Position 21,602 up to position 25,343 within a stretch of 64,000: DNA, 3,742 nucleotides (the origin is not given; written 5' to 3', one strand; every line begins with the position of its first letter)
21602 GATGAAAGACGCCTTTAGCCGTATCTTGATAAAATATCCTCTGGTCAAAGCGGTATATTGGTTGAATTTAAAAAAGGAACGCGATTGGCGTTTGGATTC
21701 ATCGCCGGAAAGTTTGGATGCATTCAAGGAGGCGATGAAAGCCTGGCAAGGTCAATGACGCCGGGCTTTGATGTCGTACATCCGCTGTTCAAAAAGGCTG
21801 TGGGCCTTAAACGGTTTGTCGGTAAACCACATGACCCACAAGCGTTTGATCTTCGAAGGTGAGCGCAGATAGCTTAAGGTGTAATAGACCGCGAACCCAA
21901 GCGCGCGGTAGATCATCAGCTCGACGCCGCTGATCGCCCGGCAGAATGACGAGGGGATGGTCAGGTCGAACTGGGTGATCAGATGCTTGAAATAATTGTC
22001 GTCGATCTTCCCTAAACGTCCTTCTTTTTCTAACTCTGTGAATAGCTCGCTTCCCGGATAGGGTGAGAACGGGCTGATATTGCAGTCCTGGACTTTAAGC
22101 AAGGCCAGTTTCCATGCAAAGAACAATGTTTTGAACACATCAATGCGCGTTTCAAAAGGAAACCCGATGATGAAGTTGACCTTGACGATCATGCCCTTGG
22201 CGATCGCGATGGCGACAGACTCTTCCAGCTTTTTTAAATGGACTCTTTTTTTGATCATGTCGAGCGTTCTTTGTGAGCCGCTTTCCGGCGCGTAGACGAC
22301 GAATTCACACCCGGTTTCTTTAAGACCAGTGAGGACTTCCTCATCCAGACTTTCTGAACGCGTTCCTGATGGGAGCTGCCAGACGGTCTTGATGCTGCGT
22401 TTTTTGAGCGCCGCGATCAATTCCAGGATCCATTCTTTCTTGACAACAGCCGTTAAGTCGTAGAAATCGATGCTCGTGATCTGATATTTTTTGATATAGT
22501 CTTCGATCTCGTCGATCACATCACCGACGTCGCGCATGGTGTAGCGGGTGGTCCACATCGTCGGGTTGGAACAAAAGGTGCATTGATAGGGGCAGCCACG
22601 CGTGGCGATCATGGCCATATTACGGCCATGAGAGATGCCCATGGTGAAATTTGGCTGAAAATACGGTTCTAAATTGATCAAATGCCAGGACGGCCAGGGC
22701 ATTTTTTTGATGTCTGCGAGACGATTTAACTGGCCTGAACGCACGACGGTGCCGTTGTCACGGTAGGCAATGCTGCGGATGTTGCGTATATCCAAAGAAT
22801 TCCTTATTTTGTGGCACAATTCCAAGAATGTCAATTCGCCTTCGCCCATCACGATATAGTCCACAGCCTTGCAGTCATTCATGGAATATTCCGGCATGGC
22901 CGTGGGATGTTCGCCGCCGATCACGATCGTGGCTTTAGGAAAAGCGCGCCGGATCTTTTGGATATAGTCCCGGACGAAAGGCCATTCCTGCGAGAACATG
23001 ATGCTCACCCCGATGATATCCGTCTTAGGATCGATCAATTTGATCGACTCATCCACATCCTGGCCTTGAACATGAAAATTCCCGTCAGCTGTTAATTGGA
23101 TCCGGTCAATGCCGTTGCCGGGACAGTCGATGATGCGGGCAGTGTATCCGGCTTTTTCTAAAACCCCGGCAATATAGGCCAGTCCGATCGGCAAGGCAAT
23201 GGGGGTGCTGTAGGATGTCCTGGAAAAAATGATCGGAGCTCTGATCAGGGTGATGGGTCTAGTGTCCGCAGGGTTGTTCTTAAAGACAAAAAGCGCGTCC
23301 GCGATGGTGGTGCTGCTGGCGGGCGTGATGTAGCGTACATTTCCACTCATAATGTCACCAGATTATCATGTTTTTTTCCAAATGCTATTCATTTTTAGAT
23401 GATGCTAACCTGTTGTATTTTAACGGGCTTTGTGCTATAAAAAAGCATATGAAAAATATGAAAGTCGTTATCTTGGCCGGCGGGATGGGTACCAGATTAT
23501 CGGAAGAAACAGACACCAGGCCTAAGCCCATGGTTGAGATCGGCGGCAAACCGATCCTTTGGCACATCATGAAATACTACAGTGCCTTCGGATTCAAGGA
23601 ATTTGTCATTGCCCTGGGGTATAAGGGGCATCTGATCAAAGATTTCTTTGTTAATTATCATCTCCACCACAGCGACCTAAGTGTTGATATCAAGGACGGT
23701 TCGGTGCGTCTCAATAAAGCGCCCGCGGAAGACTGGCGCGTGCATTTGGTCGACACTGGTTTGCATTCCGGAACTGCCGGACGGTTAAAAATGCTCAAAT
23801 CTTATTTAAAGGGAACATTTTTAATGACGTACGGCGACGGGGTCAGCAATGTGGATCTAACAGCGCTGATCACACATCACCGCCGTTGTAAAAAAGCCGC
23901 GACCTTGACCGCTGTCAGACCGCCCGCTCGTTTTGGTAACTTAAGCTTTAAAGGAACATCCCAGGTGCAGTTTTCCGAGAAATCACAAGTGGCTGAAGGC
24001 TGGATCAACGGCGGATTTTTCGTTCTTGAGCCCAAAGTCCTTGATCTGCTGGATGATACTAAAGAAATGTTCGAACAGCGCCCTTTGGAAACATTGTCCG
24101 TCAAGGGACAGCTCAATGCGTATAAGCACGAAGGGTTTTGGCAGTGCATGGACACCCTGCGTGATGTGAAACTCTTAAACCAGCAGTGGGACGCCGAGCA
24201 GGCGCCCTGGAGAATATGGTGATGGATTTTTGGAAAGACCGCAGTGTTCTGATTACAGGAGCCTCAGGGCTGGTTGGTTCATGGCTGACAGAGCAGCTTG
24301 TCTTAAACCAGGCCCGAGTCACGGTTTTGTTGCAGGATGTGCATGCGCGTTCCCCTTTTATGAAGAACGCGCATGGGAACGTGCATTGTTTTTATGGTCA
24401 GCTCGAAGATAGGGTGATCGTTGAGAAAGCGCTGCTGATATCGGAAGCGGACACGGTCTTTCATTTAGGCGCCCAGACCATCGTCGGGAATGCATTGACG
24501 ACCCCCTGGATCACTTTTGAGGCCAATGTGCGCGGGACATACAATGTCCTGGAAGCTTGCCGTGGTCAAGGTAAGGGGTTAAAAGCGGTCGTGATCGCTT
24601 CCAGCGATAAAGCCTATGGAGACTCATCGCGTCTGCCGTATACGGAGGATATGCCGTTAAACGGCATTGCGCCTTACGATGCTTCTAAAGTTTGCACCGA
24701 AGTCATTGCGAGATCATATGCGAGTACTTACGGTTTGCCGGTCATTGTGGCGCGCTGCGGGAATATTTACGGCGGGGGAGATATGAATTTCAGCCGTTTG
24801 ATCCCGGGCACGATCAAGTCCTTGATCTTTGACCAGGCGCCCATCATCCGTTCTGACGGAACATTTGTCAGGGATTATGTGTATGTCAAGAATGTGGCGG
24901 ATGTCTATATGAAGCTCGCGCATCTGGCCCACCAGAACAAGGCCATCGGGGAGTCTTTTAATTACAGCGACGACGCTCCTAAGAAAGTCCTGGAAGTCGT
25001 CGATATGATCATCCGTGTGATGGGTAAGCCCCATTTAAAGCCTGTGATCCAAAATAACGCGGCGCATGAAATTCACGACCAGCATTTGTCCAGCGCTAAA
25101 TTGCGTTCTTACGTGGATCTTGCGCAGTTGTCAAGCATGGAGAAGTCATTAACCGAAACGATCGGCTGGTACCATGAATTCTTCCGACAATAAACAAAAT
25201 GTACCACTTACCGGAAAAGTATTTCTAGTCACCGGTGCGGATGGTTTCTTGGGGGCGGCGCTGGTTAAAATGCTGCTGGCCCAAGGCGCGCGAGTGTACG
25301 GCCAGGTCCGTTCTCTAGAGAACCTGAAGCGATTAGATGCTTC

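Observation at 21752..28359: CDP-3,6-dideoxyhexose glycan locus: divergent B12-radical-SAM enzyme, lipid-carrier GT2, and no E3 reductase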

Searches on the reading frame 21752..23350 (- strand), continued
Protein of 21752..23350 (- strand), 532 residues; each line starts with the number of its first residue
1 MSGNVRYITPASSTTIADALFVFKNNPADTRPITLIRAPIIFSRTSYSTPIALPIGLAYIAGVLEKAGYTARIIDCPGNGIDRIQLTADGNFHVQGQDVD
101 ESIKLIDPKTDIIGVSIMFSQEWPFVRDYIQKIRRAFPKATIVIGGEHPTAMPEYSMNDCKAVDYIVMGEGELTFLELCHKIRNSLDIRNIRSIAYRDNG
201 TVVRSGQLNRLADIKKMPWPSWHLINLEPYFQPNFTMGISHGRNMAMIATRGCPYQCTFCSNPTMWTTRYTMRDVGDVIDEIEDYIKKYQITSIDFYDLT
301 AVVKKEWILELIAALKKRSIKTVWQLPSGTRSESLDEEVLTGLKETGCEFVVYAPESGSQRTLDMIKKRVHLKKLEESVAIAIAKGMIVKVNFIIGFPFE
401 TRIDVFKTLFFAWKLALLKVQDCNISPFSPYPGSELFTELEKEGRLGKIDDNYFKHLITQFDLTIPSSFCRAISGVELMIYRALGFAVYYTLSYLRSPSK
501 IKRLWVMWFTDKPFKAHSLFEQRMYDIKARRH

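Call 80: search_protein_families(library=pfam, proteins=[L025:7924-9780:+, L025:6087-6548:-, L040:11509-13353:+, L058:16220-18028:+, L058:11696-12268:-, L010:8508-9863:+, L044:11719-13278:+, L026:11634-13331:+, L017:5564-7423:+, L040:13394-14584:+], max_evalue=0.01)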
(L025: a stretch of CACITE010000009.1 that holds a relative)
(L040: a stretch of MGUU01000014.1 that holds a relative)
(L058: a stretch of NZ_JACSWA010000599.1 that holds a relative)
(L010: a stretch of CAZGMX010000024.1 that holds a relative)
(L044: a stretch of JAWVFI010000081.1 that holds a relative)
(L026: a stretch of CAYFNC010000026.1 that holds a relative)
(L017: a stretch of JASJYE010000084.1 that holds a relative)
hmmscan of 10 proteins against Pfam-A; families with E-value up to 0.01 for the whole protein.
L025:7924-9780:+ (619 aa): 0 families

L025:6087-6548:- (154 aa): 4 families
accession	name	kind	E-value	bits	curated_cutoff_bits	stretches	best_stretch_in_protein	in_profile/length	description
PF00908.23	dTDP_sugar_isom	-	1.3e-14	54.7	27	1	2-151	4-159/168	dTDP-4-dehydrorhamnose 3,5-epimerase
PF14667.12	Polysacc_synt_C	-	2.8e-07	31.1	28.7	1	14-126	2-104/111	Polysaccharide biosynthesis C-terminal domain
PF05523.17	FdtA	-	8.6e-07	29.3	23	1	4-136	2-126/131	WxcM-like, C-terminal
PF08373.16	RAP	-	0.0065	16.9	24.2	0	79-107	17-45/58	RAP domain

L040:11509-13353:+ (615 aa): 1 family
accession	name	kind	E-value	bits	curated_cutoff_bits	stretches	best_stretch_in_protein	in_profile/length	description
PF13231.12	PMT_2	-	0.002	18.8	26.1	1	215-313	24-122/160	Dolichyl-phosphate-mannose-protein mannosyltransferase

L058:16220-18028:+ (603 aa): 0 families

L058:11696-12268:- (191 aa): 1 family
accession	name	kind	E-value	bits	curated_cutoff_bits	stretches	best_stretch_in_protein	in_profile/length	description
PF00908.23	dTDP_sugar_isom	-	1.4e-56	191.3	27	1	11-178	1-167/168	dTDP-4-dehydrorhamnose 3,5-epimerase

L010:8508-9863:+ (452 aa): 0 families

L044:11719-13278:+ (520 aa): 0 families

L026:11634-13331:+ (566 aa): 0 families

L017:5564-7423:+ (620 aa): 0 families

L040:13394-14584:+ (397 aa): 4 families
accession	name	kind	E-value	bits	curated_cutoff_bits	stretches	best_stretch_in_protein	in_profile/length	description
PF00535.33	Glycos_transf_2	-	2.3e-32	112.7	23.3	1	4-169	1-165/168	Glycosyl transferase family 2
PF10111.15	Glyco_tranf_2_2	-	9.2e-10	38.9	27.3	1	4-107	1-102/276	Glycosyltransferase like family 2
PF13641.12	Glyco_tranf_2_3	-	6.1e-09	36.7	27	1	3-125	3-124/230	Glycosyltransferase like family 2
PF13704.12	Glyco_tranf_2_4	-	9.5e-05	23.3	27.5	1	41-97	21-82/98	Glycosyl transferase family 2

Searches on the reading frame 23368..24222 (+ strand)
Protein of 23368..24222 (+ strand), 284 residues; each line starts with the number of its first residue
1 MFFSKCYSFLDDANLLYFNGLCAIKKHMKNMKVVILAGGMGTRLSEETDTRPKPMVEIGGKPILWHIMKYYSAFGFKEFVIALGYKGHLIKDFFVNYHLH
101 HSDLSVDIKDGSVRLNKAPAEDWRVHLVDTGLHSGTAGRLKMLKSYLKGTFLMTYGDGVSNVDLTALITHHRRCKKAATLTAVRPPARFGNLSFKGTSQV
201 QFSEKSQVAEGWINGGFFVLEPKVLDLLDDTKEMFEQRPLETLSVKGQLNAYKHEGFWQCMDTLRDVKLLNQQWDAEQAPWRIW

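Call 3: search_protein_families(library=pfam, proteins=[window:23368-24222:+])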
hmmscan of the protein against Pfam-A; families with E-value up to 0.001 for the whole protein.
window:23368-24222:+ (284 aa): 2 families
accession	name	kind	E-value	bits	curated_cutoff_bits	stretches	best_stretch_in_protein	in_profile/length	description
PF00483.29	NTP_transferase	-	1.3e-17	64.6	21.2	1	32-237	1-198/245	Nucleotidyl transferase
PF12804.13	NTP_transf_3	-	1.3e-07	32.4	27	1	33-86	1-49/160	MobA-like NTP transferase domain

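Call 4: search_protein_families(library=ncbifam, proteins=[window:23368-24222:+])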
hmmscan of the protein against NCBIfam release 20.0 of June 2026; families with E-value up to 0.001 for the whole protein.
window:23368-24222:+ (284 aa): 31 families (the best 25 are shown)
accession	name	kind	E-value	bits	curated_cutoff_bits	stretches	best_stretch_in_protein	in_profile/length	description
TIGR02623.1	G1P_cyt_trans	equivalog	7e-111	369.7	300.25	1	31-284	1-255/255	glucose-1-phosphate cytidylyltransferase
TIGR03992.1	Arch_glmU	subfamily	2e-25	89.5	292.1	1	31-233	1-181/393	bifunctional sugar-1-phosphate nucleotidylyltransferase/acetyltransferase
NF049965.1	GlMnHpPGnyltfHddC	equivalog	1.1e-20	74.2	300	2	31-99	1-69/221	D-glycero-D-manno-heptose 1-phosphate guanosyltransferase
NF041313.1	UDPGP_AglF_Halo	equivalog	3.4e-18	65.9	400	1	31-94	1-64/234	UTP--glucose-1-phosphate uridylyltransferase AglF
NF052502.1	man1P_GTase_Rv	exception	3.7e-18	65.5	440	2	32-97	2-67/352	mannose-1-phosphate guanylyltransferase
NF045761.1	NAMPUrTaseMurU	equivalog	2.6e-17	63.5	250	1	31-93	1-63/226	N-acetylmuramate alpha-1-phosphate uridylyltransferase MurU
NF041173.1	Sug_nt_acttase_Thmprot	equivalog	3.3e-15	56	600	1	31-233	1-181/405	bifunctional sugar-1-phosphate nucleotidylyltransferase/acetyltransferase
NF041135.1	IPPtranDIPPsyn_Thcocales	equivalog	1.1e-11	44.4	580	1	31-94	1-61/419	bifunctional L-myo-inositol-1-phosphate cytidylyltransferase/CDP-L-myo-inositol myo-inositolphosphotransferase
TIGR01208.1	rmlA_long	equivalog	3e-10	39.5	320.25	1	32-228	1-182/353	glucose-1-phosphate thymidylyltransferase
TIGR02091.1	glgC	equivalog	1.4e-09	37.5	424.9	1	33-263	3-248/364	glucose-1-phosphate adenylyltransferase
NF001947.0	PRK00725.1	subfamily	1.8e-09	36.9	470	1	24-206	10-193/426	glucose-1-phosphate adenylyltransferase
TIGR01173.1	glmU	equivalog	4.9e-09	35.5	366.85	1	31-173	1-119/452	bifunctional UDP-N-acetylglucosamine diphosphorylase/glucosamine-1-phosphate N-acetyltransferase GlmU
NF003670.0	PRK05293.1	equivalog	5.2e-09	35.5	470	1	28-265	2-249/382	glucose-1-phosphate adenylyltransferase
NF045697.1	MurNAcPUrMurU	equivalog_domain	2.5e-07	30.3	370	1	34-89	1-56/229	N-acetylmuramate alpha-1-phosphate uridylyltransferase MurU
TIGR01099.1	galU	equivalog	5.2e-07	29.5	326.8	1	31-99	2-71/261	UTP--glucose-1-phosphate uridylyltransferase GalU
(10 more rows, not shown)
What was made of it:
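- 23449..24222 (+): RfbF, glucose-1-phosphate cytidylyltransferase. TIGR02623, 370 bits against a cut-off of 300 (call 4).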

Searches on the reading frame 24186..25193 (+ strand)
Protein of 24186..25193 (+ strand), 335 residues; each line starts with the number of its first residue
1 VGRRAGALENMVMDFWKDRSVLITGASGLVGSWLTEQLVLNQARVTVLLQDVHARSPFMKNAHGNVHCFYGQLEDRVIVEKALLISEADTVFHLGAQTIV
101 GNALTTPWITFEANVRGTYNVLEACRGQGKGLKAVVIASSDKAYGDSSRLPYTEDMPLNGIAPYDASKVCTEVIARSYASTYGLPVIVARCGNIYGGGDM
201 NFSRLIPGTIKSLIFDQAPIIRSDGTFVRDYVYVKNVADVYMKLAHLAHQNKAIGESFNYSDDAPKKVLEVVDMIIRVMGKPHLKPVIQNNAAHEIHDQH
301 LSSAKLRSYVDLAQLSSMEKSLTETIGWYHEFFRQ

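Call 3: search_protein_families(library=pfam, proteins=[window:24186-25193:+])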
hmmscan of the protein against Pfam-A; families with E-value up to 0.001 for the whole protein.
window:24186-25193:+ (335 aa): 8 families
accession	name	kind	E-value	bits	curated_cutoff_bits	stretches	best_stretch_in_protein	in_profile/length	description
PF01370.27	Epimerase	-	4.2e-45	154.5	20.9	1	21-247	1-227/240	NAD dependent epimerase/dehydratase family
PF16363.11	GDP_Man_Dehyd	-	6.3e-42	144.6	27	1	22-286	1-282/332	GDP-mannose 4,6 dehydratase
PF01073.25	3Beta_HSD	-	1.3e-17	64.2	22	1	22-281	1-270/280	3-beta hydroxysteroid dehydrogenase/isomerase family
PF07993.18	NAD_binding_4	-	3.1e-14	53.2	20.1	1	83-204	84-220/258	Male sterility protein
PF04321.23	RmlD_sub_bind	-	1.1e-12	48.1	27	1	20-295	2-249/287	RmlD substrate binding domain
PF02719.21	Polysacc_synt_2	-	1.7e-12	47.6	20.2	1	21-280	1-248/293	Polysaccharide biosynthesis protein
PF13460.12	NAD_binding_10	-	8.2e-05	23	27.2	1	25-148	1-106/184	NAD(P)H-binding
PF05368.20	NmrA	-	0.00025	21.2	27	1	19-94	3-76/298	NmrA-like family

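Call 4: search_protein_families(library=ncbifam, proteins=[window:24186-25193:+])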
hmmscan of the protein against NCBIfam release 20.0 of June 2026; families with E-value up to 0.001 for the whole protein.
window:24186-25193:+ (335 aa): 26 families (the best 25 are shown)
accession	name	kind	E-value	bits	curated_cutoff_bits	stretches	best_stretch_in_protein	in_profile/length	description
TIGR02622.1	CDP_4_6_dhtase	equivalog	1.1e-50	172.8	278.45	1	15-334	1-335/352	CDP-glucose 4,6-dehydratase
TIGR01181.1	dTDP_gluc_dehyt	equivalog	2.8e-44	151.5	365.1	1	21-331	2-313/321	dTDP-glucose 4,6-dehydratase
TIGR04180.1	EDH_00030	hypoth_equivalog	2.6e-39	135.1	475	1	21-281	1-258/297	NAD-dependent 4,6-dehydratase LegB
TIGR01179.1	galE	equivalog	4.7e-33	114.4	262.3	2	21-197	2-179/332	UDP-glucose 4-epimerase GalE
NF007582.0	PRK10217.1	equivalog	1.1e-26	93.8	698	1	19-280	2-271/355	dTDP-glucose 4,6-dehydratase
NF007490.0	PRK10084.1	subfamily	5.8e-24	84.7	649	1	21-330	3-335/361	dTDP-glucose 4,6-dehydratase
NF007956.0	PRK10675.1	subfamily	1.2e-22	80.5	394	2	20-175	2-160/338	UDP-glucose 4-epimerase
NF011728.1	PRK15181.1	equivalog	8.7e-19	67.7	760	1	20-244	17-248/348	Vi polysaccharide biosynthesis UDP-N-acetylglucosaminuronic acid C-4 epimerase TviC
NF042422.1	oxyalk_red_OleD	equivalog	3.4e-17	62.8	580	1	21-296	3-267/329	2-alkyl-3-oxoalkanoate reductase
TIGR01746.1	Thioester-redct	subfamily_domain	6.2e-15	55.3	213.35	1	21-314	2-316/371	thioester reductase domain-containing protein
TIGR02197.1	heptose_epim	equivalog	1.2e-14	54.2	274.6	1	21-329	1-313/316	ADP-glyceromanno-heptose 6-epimerase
NF042423.1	oxyalk_red_Shew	equivalog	1.4e-14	53.9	580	1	19-294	9-272/331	2-alkyl-3-oxoalkanoate reductase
TIGR01472.1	gmd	equivalog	1.8e-14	53.7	415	1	21-185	3-176/342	GDP-mannose 4,6-dehydratase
TIGR03466.1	HpnA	hypoth_equivalog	1.4e-13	50.5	367.65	1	20-192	2-168/327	hopanoid-associated sugar epimerase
NF043036.1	ErythonDh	equivalog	4.9e-13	49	325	1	21-179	3-164/321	D-erythronate dehydrogenase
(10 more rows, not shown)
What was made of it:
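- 24186..25193 (+): Non-canonical CDP-glucose 4,6-dehydratase-type extended SDR. The real start is probably an ATG at about 24216-24222. TIGR02622, 173 bits, below the cut-off of 278 (call 4).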

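Call 34: search_solved_structures(query=window:24186-25193:+, max_evalue=1e-20)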
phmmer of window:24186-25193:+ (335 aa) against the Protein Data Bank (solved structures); distinct sequences matched with E-value up to 1e-20: 15.
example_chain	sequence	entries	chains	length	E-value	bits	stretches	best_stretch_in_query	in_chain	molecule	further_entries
6bi4_A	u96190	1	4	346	7.9e-29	104.2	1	19-331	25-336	dTDP-glucose 4,6-dehydratase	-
1rkx_A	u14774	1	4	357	1e-28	103.8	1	14-331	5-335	CDP-glucose-4,6-dehydratase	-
1wvg_A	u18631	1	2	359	7.6e-28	101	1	13-333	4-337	CDP-glucose 4,6-dehydratase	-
2hun_A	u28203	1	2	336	1.2e-26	97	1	22-330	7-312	336aa long hypothetical dTDP-glucose 4,6-dehydratase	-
6vlo_A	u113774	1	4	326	1.2e-25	93.8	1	19-329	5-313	Putative dTDP-D-glucose 4,6-dehydratase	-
8rdg_A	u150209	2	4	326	3.6e-25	92.2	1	21-275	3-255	SDR family NAD(P)-dependent oxidoreductase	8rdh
6dnt_A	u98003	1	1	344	1.2e-24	90.5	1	16-249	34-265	NAD-dependent epimerase/dehydratase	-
8rdi_A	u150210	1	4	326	1.3e-24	90.3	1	21-275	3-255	SDR family NAD(P)-dependent oxidoreductase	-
1bxk_A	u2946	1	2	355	2.4e-24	89.5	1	19-283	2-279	PROTEIN (DTDP-GLUCOSE 4,6-DEHYDRATASE)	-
1kep_A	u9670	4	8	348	7.9e-24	87.8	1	19-330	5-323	dTDP-D-glucose 4,6-dehydratase | DTDP-GLUCOSE 4,6-DEHYDRATASE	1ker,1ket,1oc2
8shh_A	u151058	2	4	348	1.7e-23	86.7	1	21-330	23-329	dTDP-glucose 4,6-dehydratase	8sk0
8du1_A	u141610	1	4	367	1.7e-23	86.6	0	138-330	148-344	dTDP-glucose 4,6-dehydratase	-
6pmh_A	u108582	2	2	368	5.4e-22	81.7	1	16-331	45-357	UDP-glucose 4-epimerase related protein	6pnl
4zrm_A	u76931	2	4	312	5.6e-21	78.4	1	20-328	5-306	UDP-glucose 4-epimerase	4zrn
6bwl_A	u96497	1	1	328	8.6e-21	77.8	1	20-273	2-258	Pal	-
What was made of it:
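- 24186..25193 (+): The PDB best hits are tied between dTDP- and CDP-glucose 4,6-dehydratases (call 34).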
